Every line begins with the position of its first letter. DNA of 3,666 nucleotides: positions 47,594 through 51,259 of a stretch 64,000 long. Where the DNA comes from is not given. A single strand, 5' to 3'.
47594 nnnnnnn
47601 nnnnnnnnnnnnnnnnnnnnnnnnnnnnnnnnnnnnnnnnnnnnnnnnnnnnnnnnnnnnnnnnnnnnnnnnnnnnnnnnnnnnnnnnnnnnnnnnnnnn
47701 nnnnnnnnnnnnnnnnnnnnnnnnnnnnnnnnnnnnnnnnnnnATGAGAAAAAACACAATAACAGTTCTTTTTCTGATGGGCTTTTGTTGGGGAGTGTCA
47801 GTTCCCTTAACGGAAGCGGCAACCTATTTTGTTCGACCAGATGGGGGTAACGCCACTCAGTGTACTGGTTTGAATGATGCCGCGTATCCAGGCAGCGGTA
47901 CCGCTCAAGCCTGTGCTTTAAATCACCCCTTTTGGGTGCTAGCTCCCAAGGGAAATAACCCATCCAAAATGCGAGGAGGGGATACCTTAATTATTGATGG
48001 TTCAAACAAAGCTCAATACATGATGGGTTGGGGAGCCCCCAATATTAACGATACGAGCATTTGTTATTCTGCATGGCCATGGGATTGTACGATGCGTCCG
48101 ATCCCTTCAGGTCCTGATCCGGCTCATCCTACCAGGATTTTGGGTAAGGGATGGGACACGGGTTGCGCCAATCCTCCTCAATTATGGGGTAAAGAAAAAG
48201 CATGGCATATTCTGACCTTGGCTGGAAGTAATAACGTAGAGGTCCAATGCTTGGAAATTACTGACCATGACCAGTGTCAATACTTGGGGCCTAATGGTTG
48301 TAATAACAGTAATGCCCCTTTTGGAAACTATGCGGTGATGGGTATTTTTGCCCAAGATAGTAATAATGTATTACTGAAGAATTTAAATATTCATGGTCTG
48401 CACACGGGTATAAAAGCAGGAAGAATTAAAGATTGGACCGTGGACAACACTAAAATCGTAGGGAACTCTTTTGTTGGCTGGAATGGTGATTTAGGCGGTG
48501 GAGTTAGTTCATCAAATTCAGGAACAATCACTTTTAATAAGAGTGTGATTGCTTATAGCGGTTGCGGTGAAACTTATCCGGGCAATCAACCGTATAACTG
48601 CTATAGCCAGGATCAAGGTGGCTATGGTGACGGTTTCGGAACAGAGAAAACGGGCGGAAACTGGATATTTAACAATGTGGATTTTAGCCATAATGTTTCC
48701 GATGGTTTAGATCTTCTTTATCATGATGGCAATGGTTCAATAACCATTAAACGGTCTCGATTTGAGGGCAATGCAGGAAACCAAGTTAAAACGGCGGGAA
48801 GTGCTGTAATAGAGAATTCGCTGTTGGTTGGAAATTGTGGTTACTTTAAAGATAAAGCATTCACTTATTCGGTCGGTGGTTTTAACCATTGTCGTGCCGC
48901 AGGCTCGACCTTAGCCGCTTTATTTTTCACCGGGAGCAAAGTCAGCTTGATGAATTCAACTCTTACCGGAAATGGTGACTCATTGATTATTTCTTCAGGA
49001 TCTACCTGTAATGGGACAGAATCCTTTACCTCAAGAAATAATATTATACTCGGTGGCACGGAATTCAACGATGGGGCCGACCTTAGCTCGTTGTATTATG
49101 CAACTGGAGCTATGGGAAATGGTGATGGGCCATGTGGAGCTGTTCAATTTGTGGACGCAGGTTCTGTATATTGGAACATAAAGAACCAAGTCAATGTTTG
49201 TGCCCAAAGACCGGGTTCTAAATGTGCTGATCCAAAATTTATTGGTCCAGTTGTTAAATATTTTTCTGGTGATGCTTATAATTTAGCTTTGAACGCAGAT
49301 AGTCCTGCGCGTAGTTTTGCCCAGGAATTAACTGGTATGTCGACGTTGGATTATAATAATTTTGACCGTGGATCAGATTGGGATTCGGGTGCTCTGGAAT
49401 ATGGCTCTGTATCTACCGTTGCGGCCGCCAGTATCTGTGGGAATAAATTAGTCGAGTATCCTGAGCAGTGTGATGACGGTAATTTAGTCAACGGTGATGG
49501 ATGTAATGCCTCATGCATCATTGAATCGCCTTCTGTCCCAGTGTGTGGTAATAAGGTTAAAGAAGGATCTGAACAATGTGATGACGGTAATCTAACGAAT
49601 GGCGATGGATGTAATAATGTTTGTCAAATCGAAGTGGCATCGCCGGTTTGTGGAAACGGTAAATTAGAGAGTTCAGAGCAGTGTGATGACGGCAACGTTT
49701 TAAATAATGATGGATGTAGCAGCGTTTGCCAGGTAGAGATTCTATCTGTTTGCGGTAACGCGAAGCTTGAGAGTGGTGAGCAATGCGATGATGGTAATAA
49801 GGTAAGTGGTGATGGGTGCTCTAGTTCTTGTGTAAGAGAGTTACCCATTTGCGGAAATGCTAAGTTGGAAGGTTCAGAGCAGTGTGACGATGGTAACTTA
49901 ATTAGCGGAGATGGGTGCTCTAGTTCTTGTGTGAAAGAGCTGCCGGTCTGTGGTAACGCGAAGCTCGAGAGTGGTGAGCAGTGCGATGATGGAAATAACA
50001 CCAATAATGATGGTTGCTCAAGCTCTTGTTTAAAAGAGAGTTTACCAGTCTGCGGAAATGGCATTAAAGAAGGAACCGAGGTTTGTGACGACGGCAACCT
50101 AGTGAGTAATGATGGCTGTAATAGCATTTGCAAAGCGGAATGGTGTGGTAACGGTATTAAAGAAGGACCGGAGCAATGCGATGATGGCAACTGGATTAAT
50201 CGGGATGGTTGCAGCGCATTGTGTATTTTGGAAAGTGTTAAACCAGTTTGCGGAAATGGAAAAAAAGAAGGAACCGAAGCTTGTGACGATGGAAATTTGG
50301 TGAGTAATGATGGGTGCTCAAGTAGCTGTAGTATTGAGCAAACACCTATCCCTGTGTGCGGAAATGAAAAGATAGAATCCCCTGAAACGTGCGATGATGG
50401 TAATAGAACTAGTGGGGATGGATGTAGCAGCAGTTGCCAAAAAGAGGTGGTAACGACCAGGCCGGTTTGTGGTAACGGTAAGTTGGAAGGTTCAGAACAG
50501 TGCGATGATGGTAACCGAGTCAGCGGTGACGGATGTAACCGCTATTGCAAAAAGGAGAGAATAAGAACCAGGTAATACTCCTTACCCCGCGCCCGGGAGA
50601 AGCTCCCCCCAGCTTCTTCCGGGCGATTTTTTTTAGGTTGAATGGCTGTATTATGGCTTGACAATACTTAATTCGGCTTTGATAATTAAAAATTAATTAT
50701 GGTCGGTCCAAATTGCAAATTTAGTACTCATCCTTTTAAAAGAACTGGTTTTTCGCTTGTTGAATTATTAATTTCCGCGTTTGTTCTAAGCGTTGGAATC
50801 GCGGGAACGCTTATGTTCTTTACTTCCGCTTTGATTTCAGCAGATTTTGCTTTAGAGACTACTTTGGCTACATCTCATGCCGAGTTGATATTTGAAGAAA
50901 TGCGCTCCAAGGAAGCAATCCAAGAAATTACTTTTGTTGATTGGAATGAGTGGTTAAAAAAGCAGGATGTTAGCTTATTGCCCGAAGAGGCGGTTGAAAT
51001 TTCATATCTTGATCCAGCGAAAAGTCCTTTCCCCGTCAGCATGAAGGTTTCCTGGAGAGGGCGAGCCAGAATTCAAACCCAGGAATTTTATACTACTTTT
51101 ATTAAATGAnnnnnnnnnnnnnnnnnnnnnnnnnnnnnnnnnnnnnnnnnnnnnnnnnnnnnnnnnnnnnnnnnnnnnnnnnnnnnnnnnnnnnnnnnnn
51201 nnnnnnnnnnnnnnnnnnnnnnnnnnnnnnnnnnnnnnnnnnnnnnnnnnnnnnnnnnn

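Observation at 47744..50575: Secreted beta-helix protein carrying 13 tandem cysteine-rich repeats encoded by near-identical DNA units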

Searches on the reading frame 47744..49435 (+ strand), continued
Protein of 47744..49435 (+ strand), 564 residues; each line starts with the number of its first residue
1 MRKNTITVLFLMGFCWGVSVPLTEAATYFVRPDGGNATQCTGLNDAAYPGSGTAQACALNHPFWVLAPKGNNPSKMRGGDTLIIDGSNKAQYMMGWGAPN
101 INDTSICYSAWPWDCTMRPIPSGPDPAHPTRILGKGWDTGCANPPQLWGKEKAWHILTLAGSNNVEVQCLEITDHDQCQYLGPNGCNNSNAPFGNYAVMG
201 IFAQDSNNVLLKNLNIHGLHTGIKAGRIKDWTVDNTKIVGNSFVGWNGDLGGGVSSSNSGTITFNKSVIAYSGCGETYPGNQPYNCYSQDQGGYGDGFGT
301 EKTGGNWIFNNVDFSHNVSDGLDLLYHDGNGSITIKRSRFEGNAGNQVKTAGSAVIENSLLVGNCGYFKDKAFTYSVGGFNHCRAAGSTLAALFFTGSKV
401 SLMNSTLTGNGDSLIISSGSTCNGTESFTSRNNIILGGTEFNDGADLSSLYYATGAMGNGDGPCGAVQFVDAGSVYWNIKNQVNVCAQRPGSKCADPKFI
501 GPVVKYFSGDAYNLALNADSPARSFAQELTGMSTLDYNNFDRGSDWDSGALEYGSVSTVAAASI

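Call 84: find_encoding_contigs(protein=P0241, flank=10000, max_places=3)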
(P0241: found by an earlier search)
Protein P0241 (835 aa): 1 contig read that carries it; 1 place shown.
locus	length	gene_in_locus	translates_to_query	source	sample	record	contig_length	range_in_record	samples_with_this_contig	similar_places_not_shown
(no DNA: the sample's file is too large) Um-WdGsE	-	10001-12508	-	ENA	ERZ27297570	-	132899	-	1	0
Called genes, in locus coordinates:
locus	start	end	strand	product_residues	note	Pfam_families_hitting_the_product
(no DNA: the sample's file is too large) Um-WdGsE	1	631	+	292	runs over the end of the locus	PF00535:Glycos_transf_2, PF10111:Glyco_tranf_2_2, PF13506:Glyco_transf_21, PF13641:Glyco_tranf_2_3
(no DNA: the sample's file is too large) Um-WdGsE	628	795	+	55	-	-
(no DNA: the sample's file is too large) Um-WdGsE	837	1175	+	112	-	PF14602:Hexapep_2 (faint), PF00132:Hexapep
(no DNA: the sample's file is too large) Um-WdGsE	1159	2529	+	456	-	PF04932:Wzy_C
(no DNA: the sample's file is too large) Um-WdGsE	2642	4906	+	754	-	PF13439:Glyco_transf_4, PF13579:Glyco_trans_4_4, PF00534:Glycos_transf_1, PF13692:Glyco_trans_1_4, PF13439:Glyco_transf_4, PF13477:Glyco_trans_4_2, PF13579:Glyco_trans_4_4, PF00534:Glycos_transf_1, +3 more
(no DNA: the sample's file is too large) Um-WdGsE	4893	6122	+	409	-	PF13439:Glyco_transf_4, PF13579:Glyco_trans_4_4 (faint), PF00534:Glycos_transf_1, PF13692:Glyco_trans_1_4, PF13524:Glyco_trans_1_2 (weak)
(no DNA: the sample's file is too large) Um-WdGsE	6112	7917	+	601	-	PF19543:GH123_N (weak), PF22680:Glyco_hydro_123_N_2, PF13320:GH123_cat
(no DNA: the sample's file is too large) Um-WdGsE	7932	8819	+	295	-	-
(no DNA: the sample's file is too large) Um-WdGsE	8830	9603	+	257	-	PF01522:Polysacc_deac_1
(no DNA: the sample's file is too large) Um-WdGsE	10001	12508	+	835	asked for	PF13948:DUF4215 (weak)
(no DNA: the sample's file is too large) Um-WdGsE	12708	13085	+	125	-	PF07963:N_methyl (weak)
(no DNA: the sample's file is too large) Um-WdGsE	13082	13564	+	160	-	PF07963:N_methyl (weak)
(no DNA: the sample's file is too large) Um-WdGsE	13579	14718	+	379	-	-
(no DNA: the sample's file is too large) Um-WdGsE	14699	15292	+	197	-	-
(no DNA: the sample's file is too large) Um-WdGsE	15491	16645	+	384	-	PF13506:Glyco_transf_21, PF00535:Glycos_transf_2, PF13641:Glyco_tranf_2_3, PF13632:Glyco_trans_2_3 (weak)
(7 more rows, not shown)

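Call 87: search_protein_families(library=ncbifam, proteins=[window:47744-49435:+, P0087, P0091, P0046, P0093, P0020], max_evalue=10)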
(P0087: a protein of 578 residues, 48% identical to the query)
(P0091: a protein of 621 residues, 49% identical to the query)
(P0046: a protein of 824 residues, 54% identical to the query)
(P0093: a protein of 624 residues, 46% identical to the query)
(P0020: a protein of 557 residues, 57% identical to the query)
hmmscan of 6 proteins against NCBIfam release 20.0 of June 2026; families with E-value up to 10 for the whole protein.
window:47744-49435:+ (564 aa): 0 families

P0087 (578 aa): 2 families
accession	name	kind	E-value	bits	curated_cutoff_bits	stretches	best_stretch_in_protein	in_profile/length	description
NF041518.1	choice_anch_Q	domain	4.1e-10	39.8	25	1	517-558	21-56/58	choice-of-anchor Q domain-containing protein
NF037934.1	holdfast_HfaA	equivalog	2.2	8.7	50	1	390-423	79-112/115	holdfast anchoring protein HfaA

P0091 (621 aa): 3 families
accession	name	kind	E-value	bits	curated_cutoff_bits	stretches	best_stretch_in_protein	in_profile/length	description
NF041518.1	choice_anch_Q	domain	5.7e-11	42.5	25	1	496-539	12-57/58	choice-of-anchor Q domain-containing protein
NF041540.1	dockerin_GC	domain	0.046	14.1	29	1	547-589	4-57/67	GC-type dockerin domain-anchored protein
NF037934.1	holdfast_HfaA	equivalog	1.2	9.5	50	1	369-410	68-112/115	holdfast anchoring protein HfaA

P0046 (824 aa): 1 family
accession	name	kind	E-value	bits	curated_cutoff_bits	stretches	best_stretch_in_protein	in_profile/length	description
NF041518.1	choice_anch_Q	domain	0.039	14.2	25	1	519-563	12-57/58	choice-of-anchor Q domain-containing protein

P0093 (624 aa): 1 family
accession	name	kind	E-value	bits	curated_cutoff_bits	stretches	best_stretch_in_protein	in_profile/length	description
NF041518.1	choice_anch_Q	domain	1.4e-13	50.9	25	1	513-565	1-57/58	choice-of-anchor Q domain-containing protein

P0020 (557 aa): 1 family
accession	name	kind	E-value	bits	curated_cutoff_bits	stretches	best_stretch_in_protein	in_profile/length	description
NF041518.1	choice_anch_Q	domain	2e-05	24.7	25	1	504-548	10-55/58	choice-of-anchor Q domain-containing protein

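Call 98: search_protein_representatives(protein=window:47744-49435:+)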
Query: 564 residues. Proteins with E-value up to 0.001 (for the whole library): 991; up to 1e-10: 843; up to 1e-30: 557. The best 150 are listed.
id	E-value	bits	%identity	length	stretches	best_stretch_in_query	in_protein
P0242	0.0e+00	1442.2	60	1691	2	12-558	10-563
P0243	0.0e+00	1021.1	48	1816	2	24-560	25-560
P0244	6.0e-289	976.0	50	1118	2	25-555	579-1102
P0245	5.7e-240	814.3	65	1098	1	10-555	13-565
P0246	7.7e-233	790.7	63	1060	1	11-559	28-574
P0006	1.5e-232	789.8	61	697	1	4-556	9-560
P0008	9.3e-230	780.6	60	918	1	5-557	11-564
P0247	8.2e-228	774.1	63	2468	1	9-557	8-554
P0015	8.9e-218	741.0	60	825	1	8-561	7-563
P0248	1.7e-217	740.1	61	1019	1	3-556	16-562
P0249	1.2e-201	687.8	60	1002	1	14-558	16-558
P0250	1.0e-182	625.2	58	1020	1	1-533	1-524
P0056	4.2e-177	606.7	60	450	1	117-557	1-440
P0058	2.9e-168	577.5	56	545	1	15-474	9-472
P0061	6.6e-165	566.4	53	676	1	22-561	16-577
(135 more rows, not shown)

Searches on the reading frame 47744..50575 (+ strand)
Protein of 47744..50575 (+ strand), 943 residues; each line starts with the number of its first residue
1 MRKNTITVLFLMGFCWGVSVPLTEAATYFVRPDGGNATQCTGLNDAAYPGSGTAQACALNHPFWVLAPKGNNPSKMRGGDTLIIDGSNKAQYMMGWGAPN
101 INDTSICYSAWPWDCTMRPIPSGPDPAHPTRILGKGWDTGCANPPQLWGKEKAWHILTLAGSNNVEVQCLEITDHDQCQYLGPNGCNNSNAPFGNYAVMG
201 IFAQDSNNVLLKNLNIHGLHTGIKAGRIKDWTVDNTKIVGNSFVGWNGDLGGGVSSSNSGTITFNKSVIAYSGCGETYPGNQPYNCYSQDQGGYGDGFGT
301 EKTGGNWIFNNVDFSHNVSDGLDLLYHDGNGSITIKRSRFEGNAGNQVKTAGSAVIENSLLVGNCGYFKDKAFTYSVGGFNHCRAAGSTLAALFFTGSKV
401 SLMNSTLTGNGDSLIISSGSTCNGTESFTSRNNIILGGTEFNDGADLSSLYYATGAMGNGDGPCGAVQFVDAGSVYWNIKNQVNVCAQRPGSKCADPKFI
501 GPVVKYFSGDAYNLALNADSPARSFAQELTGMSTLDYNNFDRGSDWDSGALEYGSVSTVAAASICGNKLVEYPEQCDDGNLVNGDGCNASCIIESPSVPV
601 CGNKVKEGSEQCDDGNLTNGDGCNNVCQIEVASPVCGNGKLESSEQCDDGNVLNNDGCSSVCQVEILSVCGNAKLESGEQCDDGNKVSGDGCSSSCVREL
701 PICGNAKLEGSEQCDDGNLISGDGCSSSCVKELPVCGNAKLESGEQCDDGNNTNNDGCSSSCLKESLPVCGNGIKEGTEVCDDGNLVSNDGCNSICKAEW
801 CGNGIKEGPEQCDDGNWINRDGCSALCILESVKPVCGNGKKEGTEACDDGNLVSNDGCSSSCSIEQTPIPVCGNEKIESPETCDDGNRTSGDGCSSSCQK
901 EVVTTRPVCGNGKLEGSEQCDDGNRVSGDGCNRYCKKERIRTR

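Call 5: search_protein_families(library=pfam, proteins=[window:47744-50575:+], max_evalue=1)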
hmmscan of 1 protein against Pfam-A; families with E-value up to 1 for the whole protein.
window:47744-50575:+ (943 aa): 1 family
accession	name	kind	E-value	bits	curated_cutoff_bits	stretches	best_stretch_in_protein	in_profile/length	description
PF13948.11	DUF4215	-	5.6e-74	244.7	27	11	634-663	19-47/47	Domain of unknown function (DUF4215)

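Call 6: search_protein_families(library=ncbifam, proteins=[window:47744-50575:+], max_evalue=1)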
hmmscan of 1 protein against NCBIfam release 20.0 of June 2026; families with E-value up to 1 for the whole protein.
window:47744-50575:+ (943 aa): 1 family
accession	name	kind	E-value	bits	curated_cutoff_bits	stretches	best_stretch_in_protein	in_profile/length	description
TIGR02232.1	myxo_disulf_rpt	repeat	7.2e-124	403.3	20.8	11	907-939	2-34/38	cysteine-rich acidic repeat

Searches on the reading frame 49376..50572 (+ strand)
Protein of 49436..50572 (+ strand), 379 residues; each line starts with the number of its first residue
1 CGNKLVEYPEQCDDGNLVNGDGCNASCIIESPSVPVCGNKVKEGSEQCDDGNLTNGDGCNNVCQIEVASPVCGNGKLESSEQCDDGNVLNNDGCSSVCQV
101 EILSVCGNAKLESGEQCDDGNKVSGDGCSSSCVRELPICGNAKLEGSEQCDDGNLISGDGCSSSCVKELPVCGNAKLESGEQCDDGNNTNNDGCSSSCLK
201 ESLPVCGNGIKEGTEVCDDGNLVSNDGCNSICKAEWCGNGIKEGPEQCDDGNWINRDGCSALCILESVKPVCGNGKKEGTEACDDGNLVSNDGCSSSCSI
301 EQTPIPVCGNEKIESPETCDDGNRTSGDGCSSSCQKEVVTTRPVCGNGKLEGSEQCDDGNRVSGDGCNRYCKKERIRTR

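Call 24: search_solved_structures(query=window:49436-50572:+, max_evalue=1, show_alignments=2)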
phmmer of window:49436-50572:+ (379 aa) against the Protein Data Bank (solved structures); distinct sequences matched with E-value up to 1: 0.

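Call 39: find_homologous_proteins(query=window:49436-50572:+, max_evalue=0.001)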
Query window:49436-50572:+ (379 aa): 7075 proteins with E <= 0.001 among 8000 candidates; the best 120 are listed.
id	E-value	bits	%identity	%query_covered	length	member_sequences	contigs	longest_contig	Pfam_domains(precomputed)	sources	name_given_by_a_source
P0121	9.1e-123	428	49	89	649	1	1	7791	PF13948.12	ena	-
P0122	2.8e-116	407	44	94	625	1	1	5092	PF13948.12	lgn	-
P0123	1.1e-107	379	52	89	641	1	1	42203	PF13948.12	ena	-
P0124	4.3e-105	370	43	96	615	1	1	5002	PF13948.12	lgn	-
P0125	3.7e-100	354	53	92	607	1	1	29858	PF13948.12,PF12819.14,PF11721.15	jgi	-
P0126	4.1e-99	350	53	86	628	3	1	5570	PF13948.12,PF11721.15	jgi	-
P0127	8.7e-96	340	53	92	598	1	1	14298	PF13948.12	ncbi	-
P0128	1.6e-92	329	56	82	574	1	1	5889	PF13948.12,PF11721.15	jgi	jgi:cysteine-rich repeat protein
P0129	3.7e-90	321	43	85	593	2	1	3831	PF13948.12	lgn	-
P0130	1.3e-89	319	39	99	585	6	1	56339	PF13948.12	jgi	jgi:cysteine-rich repeat protein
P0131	2.4e-87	312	54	71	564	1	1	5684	PF13948.12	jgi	jgi:cysteine-rich repeat protein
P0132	4.2e-87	311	37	99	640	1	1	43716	PF13948.12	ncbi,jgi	ncbi:MAG: hypothetical protein RL685_393 [Pseudomonadota bacterium]|jgi:cysteine-rich repeat protein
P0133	9.2e-87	310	45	88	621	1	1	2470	PF13948.12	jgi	jgi:cysteine-rich repeat protein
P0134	2.0e-84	302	48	99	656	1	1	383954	PF13948.12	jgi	-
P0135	2.9e-84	302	55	71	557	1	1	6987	PF13948.12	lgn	-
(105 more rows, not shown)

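Call 54: predict_structure(alignment_id=A2)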
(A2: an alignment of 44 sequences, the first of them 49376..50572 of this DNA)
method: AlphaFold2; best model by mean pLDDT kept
length: 399 residues; sequences in the alignment: 44
mean_pLDDT: 81.5   pTM: 0.26
mean pLDDT of the five models: 81.5, 81.3, 80.1, 79.7, 79.7
residues with pLDDT >= 90: 49; 70-90: 299; 50-70: 40; < 50: 11
segments of 3 or more residues with pLDDT < 50: 1-3, 9-13
pLDDT, mean of each block of 10 residues (from residue 1): 48 58 90 88 88 74 88 85 79 84 88 86 80 87 83 80 84 79 79 83 86 84 74 83 77 78 85 83 77 85 88 86 73 88 87 82 78 89 89 75
secondary structure, 60 per line:
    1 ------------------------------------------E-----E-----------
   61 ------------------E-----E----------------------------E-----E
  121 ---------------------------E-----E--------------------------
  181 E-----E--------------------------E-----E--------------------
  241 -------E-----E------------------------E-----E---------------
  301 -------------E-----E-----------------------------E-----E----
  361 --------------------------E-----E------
elements in order:

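Call 75: fold_search(model_id=the predicted structure, library=pdb)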
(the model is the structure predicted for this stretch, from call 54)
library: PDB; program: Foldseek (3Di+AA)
matches with E <= 10: 0; with E <= 0.001: 0
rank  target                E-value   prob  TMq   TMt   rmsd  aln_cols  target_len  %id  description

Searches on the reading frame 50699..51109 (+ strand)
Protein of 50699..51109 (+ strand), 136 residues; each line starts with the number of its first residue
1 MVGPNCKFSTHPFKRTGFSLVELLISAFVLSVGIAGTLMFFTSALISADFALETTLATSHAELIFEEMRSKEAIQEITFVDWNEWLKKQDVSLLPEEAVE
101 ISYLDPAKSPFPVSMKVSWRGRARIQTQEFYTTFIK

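Call 12: search_protein_families(library=pfam, proteins=[window:50699-51109:+], max_evalue=0.001)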
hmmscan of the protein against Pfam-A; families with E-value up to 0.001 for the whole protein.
window:50699-51109:+ (136 aa): 1 family
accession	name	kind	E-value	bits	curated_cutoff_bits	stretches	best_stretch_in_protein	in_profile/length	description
PF07963.17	N_methyl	-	7.5e-06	25.7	21.2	1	14-37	3-26/27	Prokaryotic N-terminal methylation motif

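Call 47: search_protein_families(library=ncbifam, proteins=[window:50699-51109:+], max_evalue=0.01)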
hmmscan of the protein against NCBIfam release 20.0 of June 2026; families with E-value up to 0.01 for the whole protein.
window:50699-51109:+ (136 aa): 2 families
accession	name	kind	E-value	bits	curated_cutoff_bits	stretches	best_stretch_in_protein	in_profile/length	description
TIGR02523.1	type_IV_pilV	equivalog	4.3e-07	30.5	52.2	1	16-75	2-61/139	type IV pilus modification protein PilV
TIGR02532.1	IV_pilin_GFxxxE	domain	0.0033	17.2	16.3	1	16-37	2-23/24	prepilin-type N-terminal cleavage/methylation domain-containing protein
